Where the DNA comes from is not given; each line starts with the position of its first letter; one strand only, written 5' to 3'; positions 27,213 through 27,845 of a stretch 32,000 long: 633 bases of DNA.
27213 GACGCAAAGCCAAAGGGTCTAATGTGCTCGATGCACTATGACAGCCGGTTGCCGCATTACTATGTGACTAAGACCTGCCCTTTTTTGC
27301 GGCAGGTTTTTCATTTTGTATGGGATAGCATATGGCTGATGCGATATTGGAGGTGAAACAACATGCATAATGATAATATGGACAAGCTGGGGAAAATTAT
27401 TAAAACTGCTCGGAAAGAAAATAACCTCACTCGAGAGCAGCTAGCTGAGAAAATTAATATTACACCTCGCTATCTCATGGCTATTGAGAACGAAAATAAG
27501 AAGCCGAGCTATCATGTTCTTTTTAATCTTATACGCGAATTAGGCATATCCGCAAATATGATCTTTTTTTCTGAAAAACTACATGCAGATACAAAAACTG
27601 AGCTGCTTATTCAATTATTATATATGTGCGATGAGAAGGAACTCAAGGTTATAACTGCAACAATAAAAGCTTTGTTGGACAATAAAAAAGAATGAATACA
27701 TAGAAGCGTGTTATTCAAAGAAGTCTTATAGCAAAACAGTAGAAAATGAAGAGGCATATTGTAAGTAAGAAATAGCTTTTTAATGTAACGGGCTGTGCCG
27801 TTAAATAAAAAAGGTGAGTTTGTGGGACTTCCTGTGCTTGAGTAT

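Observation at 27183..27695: c-di-GMP-I riboswitch with terminator directly upstream of an XRE regulator in the ICE regulatory/recombination module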

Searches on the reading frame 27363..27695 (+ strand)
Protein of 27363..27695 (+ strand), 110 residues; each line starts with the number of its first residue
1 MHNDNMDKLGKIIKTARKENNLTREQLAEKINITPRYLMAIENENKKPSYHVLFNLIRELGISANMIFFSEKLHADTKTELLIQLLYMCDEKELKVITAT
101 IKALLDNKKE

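Call 7: search_protein_families(library=pfam, proteins=[window:27363-27695:+])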
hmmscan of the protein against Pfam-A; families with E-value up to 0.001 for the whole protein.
window:27363-27695:+ (110 aa): 4 families
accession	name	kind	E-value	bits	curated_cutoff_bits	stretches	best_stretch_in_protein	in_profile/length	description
PF12844.13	HTH_19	-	4.7e-13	49.3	30.2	1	10-68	1-59/64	Helix-turn-helix domain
PF01381.28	HTH_3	-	4.9e-12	46.1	23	1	13-64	1-52/55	Helix-turn-helix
PF13413.12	HTH_25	-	2.9e-06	27.4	24.6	1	14-45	3-34/62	Helix-turn-helix domain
PF13560.12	HTH_31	-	9e-05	23.1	27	1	9-63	2-57/64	Helix-turn-helix domain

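Call 10: find_homologous_proteins(query=window:27363-27695:+)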
Query window:27363-27695:+ (110 aa): 208 proteins with E <= 0.001 among 213 candidates; the best 120 are listed.
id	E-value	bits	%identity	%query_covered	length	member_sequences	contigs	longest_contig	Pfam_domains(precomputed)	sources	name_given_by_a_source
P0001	2.9e-63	228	100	100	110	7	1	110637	PF12844.14,PF13413.13,PF01381.29,PF24250.2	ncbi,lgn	-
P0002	3.0e-52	192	85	99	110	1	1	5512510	PF12844.14,PF13413.13,PF01381.29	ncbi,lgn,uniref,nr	ncbi:helix-turn-helix transcriptional regulator [Petroclostridium sp. X23]|uniref:helix-turn-helix t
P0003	3.8e-50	186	83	99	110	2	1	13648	PF12844.14,PF01381.29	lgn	-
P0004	3.7e-48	179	84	95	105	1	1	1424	PF12844.14,PF01381.29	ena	-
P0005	1.1e-42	162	71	98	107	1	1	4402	PF12844.14,PF13413.13,PF01381.29,PF13560.13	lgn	-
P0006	6.0e-42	159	70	98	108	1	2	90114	PF12844.14,PF13413.13,PF01381.29,PF13560.13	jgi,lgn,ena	-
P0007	6.9e-42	159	70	98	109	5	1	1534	PF12844.14,PF13413.13,PF01381.29,PF13560.13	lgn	-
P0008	1.7e-41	158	70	98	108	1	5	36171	PF12844.14,PF13413.13,PF01381.29,PF13560.13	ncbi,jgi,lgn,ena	jgi:transcriptional regulator with XRE-family HTH domain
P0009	2.2e-41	158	70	98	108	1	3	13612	PF12844.14,PF01381.29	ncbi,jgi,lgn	-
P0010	2.6e-41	157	70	98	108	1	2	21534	PF12844.14,PF13413.13,PF01381.29,PF13560.13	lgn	-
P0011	4.9e-41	157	69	98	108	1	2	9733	PF12844.14,PF13413.13,PF01381.29,PF13560.13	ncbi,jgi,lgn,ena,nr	ncbi:MAG: helix-turn-helix transcriptional regulator [Clostridiaceae bacterium]|nr:helix-turn-helix 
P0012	5.6e-41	156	70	98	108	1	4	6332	PF12844.14,PF13413.13,PF01381.29,PF13560.13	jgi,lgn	jgi:transcriptional regulator with XRE-family HTH domain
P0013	7.6e-41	156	68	99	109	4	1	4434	PF12844.14,PF13413.13,PF01381.29,PF13560.13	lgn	-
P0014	8.1e-41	156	69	98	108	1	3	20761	PF12844.14,PF13413.13,PF01381.29,PF13560.13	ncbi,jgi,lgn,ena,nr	ncbi:MAG: helix-turn-helix transcriptional regulator [Actinobacteria bacterium]|nr:helix-turn-helix 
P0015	1.7e-40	155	69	98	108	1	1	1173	PF12844.14,PF13413.13,PF01381.29,PF13560.13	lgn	-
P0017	2.8e-40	154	67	98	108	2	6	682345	PF12844.14,PF13413.13,PF01381.29,PF13560.13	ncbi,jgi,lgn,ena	jgi:transcriptional regulator with XRE-family HTH domain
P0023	1.3e-39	152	68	98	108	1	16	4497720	PF12844.14,PF13413.13,PF01381.29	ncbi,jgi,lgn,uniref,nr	ncbi:hypothetical protein SDC9_33852 [bioreactor metagenome]|jgi:transcriptional regulator with XRE-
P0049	3.7e-38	147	66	99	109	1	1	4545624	PF12844.14,PF13413.13,PF01381.29,PF13560.13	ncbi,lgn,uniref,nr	ncbi:transcriptional regulator, XRE family [Desulfofarcimen acetoxidans DSM 771]|uniref:Transcriptio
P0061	7.2e-38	146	69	98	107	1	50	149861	PF12844.14,PF01381.29,PF13560.13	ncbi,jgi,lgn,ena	jgi:transcriptional regulator with XRE-family HTH domain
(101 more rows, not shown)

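Call 13: find_related_loci(query=window:27363-27695:+, collection=genome_contigs, flank=5000)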
Query window:27363-27695:+ (110 aa) in genome_contigs; peptide patterns used: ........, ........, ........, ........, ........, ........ (x = any residue, [..] = any of these).
388 stretches matched a pattern; 128 encode a relative of the query (tblastn E <= 1e-3); the best 80 are kept; 80 distinct loci.
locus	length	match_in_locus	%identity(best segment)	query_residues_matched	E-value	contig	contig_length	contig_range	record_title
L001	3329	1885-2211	93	1-109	2e-64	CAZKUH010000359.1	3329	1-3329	MAG TPA_asm: uncultured Enterobacterales bacterium isolate SRP216583_co2_82 genome assembly, contig: NODE_27581_length_3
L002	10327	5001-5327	85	1-109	7e-59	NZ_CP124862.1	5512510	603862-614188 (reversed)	Petroclostridium sp. X23 chromosome, complete genome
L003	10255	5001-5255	91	25-109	3e-47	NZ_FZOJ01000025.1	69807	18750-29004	Anaerovirgula multivorans strain SCA, whole genome shotgun sequence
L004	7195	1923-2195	73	18-108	2e-40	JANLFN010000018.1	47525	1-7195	MAG: Eubacteriales bacterium isolate A05DMB11 NODE_345_length_47525_cov_21.588203, whole genome shotgun sequence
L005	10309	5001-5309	58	6-108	2e-35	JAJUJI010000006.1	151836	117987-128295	MAG: Clostridiales bacterium isolate bin113 k141_238891_length_151836_cov_154.8193, whole genome shotgun sequence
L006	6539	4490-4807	56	3-108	5e-35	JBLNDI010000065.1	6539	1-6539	MAG: Bacillota bacterium isolate MAG103 PRJNA950955_bin12_renamed_64, whole genome shotgun sequence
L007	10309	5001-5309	55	6-108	5e-35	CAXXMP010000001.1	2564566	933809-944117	MAG: uncultured Pygmaiobacter sp. isolate ab326b93-8740-4076-8c40-45ee24942a32 genome assembly, contig: contig_1, whole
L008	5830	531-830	54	9-108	8e-33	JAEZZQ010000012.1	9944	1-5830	MAG: Bacillota bacterium isolate OH_PFB_55 k127_933738, whole genome shotgun sequence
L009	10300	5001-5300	54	9-108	9e-33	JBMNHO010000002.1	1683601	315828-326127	MAG: Oscillospiraceae bacterium isolate SBF912LR0HQ0028 contig_41160, whole genome shotgun sequence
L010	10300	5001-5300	55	9-108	2e-32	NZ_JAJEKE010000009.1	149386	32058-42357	Lutispora saccharofermentans strain m25 9, whole genome shotgun sequence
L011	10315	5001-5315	52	4-108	3e-32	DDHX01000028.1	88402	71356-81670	MAG TPA_asm: Ruminococcaceae bacterium UBA1865 UBA1865_contig_721, whole genome shotgun sequence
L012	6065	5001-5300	56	9-108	5e-32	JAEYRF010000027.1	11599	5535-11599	MAG: Bacillota bacterium isolate OH_CBB_50 k127_149649, whole genome shotgun sequence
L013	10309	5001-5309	52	6-108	2e-31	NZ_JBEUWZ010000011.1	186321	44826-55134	MAG: Oscillibacter sp. isolate NK-OSC NODE_26_length_186321_cov_27.980786, whole genome shotgun sequence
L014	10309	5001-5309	50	6-108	9e-31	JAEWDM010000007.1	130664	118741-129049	MAG: Bacillota bacterium isolate OH_PBB_98 k127_1815801, whole genome shotgun sequence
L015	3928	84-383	52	9-108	8e-31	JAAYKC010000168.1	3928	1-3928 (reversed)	MAG: Thermoplasmatales archaeon isolate AS10tlH2TH_373 345644_AS10, whole genome shotgun sequence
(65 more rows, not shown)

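Call 23: find_encoding_contigs(protein=P0008, flank=5000, max_places=4)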
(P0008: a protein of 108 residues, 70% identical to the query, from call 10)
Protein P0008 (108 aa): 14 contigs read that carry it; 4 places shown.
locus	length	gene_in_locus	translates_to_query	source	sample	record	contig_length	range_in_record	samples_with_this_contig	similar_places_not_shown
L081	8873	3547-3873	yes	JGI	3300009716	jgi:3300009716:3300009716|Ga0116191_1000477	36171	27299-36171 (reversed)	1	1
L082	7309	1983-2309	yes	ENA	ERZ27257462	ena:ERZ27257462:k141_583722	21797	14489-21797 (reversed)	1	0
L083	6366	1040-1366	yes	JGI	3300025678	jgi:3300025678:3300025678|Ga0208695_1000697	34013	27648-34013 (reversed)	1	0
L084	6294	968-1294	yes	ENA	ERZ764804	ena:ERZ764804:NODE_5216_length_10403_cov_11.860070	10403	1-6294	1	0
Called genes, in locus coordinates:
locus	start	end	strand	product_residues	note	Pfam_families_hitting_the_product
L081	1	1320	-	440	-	?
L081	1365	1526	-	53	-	-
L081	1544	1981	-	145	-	PF00239:Resolvase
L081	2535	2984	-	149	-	-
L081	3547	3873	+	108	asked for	PF12844:HTH_19, PF13560:HTH_31 (faint), PF01381:HTH_3, PF13413:HTH_25 (weak)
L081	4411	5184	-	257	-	PF06541:ABC_trans_CmpB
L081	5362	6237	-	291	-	PF02645:DegV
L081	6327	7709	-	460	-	PF04055:Radical_SAM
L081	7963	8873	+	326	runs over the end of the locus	-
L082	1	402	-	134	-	?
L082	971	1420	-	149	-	-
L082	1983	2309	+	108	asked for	PF12844:HTH_19, PF13560:HTH_31 (faint), PF01381:HTH_3, PF13413:HTH_25 (weak)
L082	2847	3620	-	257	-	PF06541:ABC_trans_CmpB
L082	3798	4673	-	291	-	PF02645:DegV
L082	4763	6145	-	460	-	PF04055:Radical_SAM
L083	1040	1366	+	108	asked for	PF12844:HTH_19, PF13560:HTH_31 (faint), PF01381:HTH_3, PF13413:HTH_25 (weak)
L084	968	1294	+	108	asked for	PF12844:HTH_19, PF13560:HTH_31 (faint), PF01381:HTH_3, PF13413:HTH_25 (weak)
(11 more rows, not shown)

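Call 24: find_encoding_contigs(protein=P0023, flank=5000, max_places=4)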
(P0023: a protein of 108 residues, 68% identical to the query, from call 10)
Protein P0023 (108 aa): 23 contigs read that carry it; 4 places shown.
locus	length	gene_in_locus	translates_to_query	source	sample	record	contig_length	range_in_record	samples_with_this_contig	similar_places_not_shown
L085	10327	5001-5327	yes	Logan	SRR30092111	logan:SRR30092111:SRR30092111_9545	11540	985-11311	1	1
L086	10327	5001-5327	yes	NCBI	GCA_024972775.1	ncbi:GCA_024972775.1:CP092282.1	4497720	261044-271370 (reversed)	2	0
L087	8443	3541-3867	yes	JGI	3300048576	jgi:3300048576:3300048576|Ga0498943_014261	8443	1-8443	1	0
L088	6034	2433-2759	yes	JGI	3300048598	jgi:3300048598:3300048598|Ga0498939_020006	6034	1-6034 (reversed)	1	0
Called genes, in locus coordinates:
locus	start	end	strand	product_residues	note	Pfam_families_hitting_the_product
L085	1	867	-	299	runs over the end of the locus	PF07508:Recombinase, PF13408:Zn_ribbon_recom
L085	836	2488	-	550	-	PF00239:Resolvase, PF07508:Recombinase, PF13408:Zn_ribbon_recom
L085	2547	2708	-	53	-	PF20612:SHOCT_2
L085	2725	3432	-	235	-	PF00239:Resolvase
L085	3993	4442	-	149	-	-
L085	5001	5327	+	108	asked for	PF12844:HTH_19, PF01381:HTH_3, PF13413:HTH_25 (weak)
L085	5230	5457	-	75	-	-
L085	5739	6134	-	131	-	PF02801:Ketoacyl-synt_C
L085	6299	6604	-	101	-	PF00109:ketoacyl-synt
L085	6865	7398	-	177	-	PF10050:DUF2284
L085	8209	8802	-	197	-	PF07796:DUF1638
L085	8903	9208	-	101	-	PF01243:PNPOx_N (weak)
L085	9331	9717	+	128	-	PF01638:HxlR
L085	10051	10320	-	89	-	PF13730:HTH_36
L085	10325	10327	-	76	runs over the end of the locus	?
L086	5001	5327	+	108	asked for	PF12844:HTH_19, PF01381:HTH_3, PF13413:HTH_25 (weak)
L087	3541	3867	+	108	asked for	PF12844:HTH_19, PF01381:HTH_3, PF13413:HTH_25 (weak)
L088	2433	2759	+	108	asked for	PF12844:HTH_19, PF01381:HTH_3, PF13413:HTH_25 (weak)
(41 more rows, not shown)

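Call 25: find_encoding_contigs(protein=P0001, flank=10000, max_places=4)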
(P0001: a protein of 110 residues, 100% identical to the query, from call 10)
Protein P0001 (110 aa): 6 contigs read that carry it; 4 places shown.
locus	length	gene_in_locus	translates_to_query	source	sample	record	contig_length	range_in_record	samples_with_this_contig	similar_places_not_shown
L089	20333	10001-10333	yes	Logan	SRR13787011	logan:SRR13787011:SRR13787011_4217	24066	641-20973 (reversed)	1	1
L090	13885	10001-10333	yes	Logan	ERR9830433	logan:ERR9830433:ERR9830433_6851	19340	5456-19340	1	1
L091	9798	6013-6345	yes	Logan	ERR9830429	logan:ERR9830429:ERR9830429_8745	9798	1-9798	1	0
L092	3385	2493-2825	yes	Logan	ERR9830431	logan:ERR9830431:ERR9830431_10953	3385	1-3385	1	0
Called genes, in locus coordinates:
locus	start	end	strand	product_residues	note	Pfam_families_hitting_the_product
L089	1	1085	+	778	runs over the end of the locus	PF01935:DUF87 (weak), PF12846:AAA_10, PF19044:P-loop_TraG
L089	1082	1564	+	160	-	PF19552:DUF6075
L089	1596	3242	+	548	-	-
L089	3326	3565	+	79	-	-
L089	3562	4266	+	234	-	PF04002:RadC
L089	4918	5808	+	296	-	PF00440:TetR_N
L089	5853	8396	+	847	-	PF01326:PPDK_N, PF27448:Rph_4th, PF00391:PEP-utilizers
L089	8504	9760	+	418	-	PF05977:MFS_3, PF07690:MFS_1, PF11700:ATG22 (weak)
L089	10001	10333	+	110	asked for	PF24250:HVO_2718 (weak), PF12844:HTH_19, PF01381:HTH_3, PF13413:HTH_25 (weak)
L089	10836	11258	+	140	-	PF08281:Sigma70_r4_2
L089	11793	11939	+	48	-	PF20612:SHOCT_2 (weak)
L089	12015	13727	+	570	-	PF00239:Resolvase, PF07508:Recombinase, PF13408:Zn_ribbon_recom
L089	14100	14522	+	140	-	PF04542:Sigma70_r2, PF02001:DUF134 (weak), PF08281:Sigma70_r4_2, PF04545:Sigma70_r4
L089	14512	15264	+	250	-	-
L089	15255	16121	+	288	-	PF00005:ABC_tran, PF13304:AAA_21 (weak)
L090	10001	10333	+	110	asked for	PF24250:HVO_2718 (weak), PF12844:HTH_19, PF01381:HTH_3, PF13413:HTH_25 (weak)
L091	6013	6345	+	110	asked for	PF24250:HVO_2718 (weak), PF12844:HTH_19, PF01381:HTH_3, PF13413:HTH_25 (weak)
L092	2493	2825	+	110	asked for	PF24250:HVO_2718 (weak), PF12844:HTH_19, PF01381:HTH_3, PF13413:HTH_25 (weak)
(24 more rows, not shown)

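Call 44: find_encoding_contigs(protein=P0049, flank=6000, max_places=2)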
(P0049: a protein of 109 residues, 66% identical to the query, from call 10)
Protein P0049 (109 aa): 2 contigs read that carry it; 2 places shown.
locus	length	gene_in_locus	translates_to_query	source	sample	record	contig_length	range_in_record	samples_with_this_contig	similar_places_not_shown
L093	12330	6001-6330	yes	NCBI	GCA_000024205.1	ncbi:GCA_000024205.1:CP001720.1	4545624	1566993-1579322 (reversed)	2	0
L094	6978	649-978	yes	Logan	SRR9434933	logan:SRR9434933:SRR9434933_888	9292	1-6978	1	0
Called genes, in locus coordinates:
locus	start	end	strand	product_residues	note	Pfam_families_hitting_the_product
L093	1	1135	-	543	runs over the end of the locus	PF00239:Resolvase, PF07508:Recombinase, PF13408:Zn_ribbon_recom (weak)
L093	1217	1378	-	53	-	PF20612:SHOCT_2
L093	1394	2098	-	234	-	PF00239:Resolvase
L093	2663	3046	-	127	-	PF04545:Sigma70_r4 (faint)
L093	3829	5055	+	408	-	PF01548:DEDD_Tnp_IS110, PF02371:Transposase_20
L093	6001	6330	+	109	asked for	PF12844:HTH_19, PF13560:HTH_31 (weak), PF01381:HTH_3, PF13413:HTH_25 (weak)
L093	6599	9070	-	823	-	PF02463:SMC_N (faint), PF13175:AAA_15 (faint), PF13304:AAA_21 (faint), PF13401:AAA_22 (faint), PF13555:AAA_29 (faint), PF20720:nSTAND3 (faint), PF17755:UvrA_DNA-bind, PF00005:ABC_tran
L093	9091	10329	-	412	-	PF05977:MFS_3, PF07690:MFS_1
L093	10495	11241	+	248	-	PF00376:MerR, PF13411:MerR_1, PF00376:MerR, PF13411:MerR_1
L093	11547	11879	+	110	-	-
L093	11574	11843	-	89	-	PF13730:HTH_36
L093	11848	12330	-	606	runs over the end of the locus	PF02534:T4SS-DNA_transf, PF10412:TrwB_AAD_bind, PF12696:TraG-D_C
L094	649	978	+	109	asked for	PF12844:HTH_19, PF13560:HTH_31 (weak), PF01381:HTH_3, PF13413:HTH_25 (weak)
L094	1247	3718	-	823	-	PF02463:SMC_N (faint), PF13175:AAA_15 (faint), PF13304:AAA_21 (faint), PF13401:AAA_22 (faint), PF13555:AAA_29 (faint), PF20720:nSTAND3 (faint), PF17755:UvrA_DNA-bind, PF00005:ABC_tran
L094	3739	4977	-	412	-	PF05977:MFS_3, PF07690:MFS_1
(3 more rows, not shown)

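Call 45: find_encoding_contigs(protein=P0061, flank=6000, max_places=3)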
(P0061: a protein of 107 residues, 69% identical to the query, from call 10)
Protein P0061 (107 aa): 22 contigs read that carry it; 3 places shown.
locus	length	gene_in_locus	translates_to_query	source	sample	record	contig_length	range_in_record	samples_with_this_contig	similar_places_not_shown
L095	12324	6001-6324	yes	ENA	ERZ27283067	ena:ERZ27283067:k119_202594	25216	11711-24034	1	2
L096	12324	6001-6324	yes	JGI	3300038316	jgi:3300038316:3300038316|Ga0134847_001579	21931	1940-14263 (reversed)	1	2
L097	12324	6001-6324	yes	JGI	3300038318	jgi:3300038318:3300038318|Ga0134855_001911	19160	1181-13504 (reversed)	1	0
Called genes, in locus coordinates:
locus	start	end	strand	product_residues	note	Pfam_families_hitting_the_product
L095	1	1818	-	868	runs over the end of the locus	PF02739:5_3_exonuc_N, PF01367:5_3_exonuc, PF01612:DNA_pol_A_exo1 (faint), PF22619:DNA_polI_exo1, PF00476:DNA_pol_A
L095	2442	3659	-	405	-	PF13102:Phage_int_SAM_5, PF14659:Phage_int_SAM_3, PF00589:Phage_integrase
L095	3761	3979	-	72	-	PF12728:HTH_17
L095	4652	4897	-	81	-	PF12645:HTH_16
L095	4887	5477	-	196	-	PF08281:Sigma70_r4_2, PF04545:Sigma70_r4 (weak)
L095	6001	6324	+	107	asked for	PF13560:HTH_31 (faint), PF12844:HTH_19, PF01381:HTH_3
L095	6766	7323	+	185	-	PF04542:Sigma70_r2 (weak)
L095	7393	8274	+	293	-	PF14285:DUF4367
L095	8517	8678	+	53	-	-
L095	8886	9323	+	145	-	-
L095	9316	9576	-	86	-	-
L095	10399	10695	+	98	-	-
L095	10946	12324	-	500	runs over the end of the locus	-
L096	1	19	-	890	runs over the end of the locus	PF02739:5_3_exonuc_N, PF01367:5_3_exonuc, PF22619:DNA_polI_exo1, PF00476:DNA_pol_A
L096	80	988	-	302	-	PF14257:DUF4349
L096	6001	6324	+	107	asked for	PF13560:HTH_31 (faint), PF12844:HTH_19, PF01381:HTH_3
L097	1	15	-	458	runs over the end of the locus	-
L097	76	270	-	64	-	-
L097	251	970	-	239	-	-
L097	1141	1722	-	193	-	PF07638:Sigma70_ECF, PF04542:Sigma70_r2, PF08281:Sigma70_r4_2, PF04545:Sigma70_r4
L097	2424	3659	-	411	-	-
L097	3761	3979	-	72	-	PF12728:HTH_17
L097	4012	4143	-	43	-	-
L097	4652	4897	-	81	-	PF12645:HTH_16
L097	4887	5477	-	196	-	PF08281:Sigma70_r4_2, PF04545:Sigma70_r4 (weak)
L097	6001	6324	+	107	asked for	PF13560:HTH_31 (faint), PF12844:HTH_19, PF01381:HTH_3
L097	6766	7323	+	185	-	PF04542:Sigma70_r2 (weak)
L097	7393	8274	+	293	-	PF14285:DUF4367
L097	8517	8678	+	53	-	-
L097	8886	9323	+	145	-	-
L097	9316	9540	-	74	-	-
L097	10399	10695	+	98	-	-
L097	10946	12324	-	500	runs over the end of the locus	-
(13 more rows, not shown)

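Call 46: find_encoding_contigs(protein=P0017, flank=6000, max_places=3)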
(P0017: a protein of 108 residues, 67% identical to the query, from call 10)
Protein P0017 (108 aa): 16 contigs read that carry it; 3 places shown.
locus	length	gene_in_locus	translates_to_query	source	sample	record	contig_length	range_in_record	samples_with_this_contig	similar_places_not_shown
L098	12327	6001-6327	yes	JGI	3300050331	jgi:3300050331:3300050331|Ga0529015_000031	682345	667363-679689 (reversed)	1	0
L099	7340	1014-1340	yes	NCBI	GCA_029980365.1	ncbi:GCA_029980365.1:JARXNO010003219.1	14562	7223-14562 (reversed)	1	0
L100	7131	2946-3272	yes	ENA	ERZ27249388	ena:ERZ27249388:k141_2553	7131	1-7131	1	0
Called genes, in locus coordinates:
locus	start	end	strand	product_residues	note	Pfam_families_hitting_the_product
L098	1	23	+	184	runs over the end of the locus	PF00072:Response_reg, PF00196:GerE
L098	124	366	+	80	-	-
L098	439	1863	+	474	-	-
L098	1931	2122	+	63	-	-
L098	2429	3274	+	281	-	PF07722:Peptidase_C26, PF00117:GATase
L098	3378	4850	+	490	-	PF13701:DDE_Tnp_1_4, PF01609:DDE_Tnp_1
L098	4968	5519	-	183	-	-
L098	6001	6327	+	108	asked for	PF12844:HTH_19, PF13560:HTH_31 (weak), PF01381:HTH_3, PF13413:HTH_25 (weak)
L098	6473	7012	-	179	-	PF04647:AgrB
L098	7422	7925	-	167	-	PF02687:FtsX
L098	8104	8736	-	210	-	-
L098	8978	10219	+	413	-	PF01548:DEDD_Tnp_IS110, PF02371:Transposase_20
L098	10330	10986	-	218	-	PF12671:Amidase_6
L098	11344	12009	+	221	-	PF20020:DUF6431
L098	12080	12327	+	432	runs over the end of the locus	PF13565:HTH_32 (weak), PF00665:rve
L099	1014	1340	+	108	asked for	PF12844:HTH_19, PF13560:HTH_31 (weak), PF01381:HTH_3, PF13413:HTH_25 (weak)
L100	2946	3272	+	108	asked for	PF12844:HTH_19, PF13560:HTH_31 (weak), PF01381:HTH_3, PF13413:HTH_25 (weak)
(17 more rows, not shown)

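Call 52: find_related_loci(query=A3, collection=metagenome_contigs, flank=3500)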
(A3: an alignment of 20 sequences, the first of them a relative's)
Query A3 (110 aa) in metagenome_contigs; peptide patterns used: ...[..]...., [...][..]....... (x = any residue, [..] = any of these).
588 stretches matched a pattern; 139 encode a relative of the query (tblastn E <= 1e-3); the best 80 are kept; 80 distinct loci.
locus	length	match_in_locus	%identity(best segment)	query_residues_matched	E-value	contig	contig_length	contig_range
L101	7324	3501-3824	70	1-108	2e-48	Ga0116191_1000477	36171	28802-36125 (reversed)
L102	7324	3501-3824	69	1-108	5e-48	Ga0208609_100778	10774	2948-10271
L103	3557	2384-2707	69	1-108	2e-47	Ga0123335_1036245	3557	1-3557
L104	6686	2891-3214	67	1-108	4e-47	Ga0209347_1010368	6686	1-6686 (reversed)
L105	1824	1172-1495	67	1-108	7e-48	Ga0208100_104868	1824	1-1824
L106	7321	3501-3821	68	1-108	8e-47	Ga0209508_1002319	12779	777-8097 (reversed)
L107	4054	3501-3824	68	1-108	1e-46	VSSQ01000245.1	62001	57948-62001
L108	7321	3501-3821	67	1-108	4e-46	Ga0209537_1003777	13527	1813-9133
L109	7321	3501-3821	67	1-108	4e-46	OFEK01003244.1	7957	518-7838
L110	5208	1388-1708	67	1-108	4e-46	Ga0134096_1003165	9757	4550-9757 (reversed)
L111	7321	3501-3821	67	1-108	5e-46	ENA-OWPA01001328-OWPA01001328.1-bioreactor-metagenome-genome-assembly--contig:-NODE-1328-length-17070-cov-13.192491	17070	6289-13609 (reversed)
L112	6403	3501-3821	67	1-108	4e-46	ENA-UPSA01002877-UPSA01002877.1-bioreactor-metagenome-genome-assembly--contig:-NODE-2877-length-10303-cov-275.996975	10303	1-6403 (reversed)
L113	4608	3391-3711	67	1-108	5e-46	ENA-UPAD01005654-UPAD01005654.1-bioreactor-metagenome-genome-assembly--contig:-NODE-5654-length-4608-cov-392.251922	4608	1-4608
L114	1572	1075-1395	67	1-108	1e-46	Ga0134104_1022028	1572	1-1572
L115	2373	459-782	65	1-108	2e-45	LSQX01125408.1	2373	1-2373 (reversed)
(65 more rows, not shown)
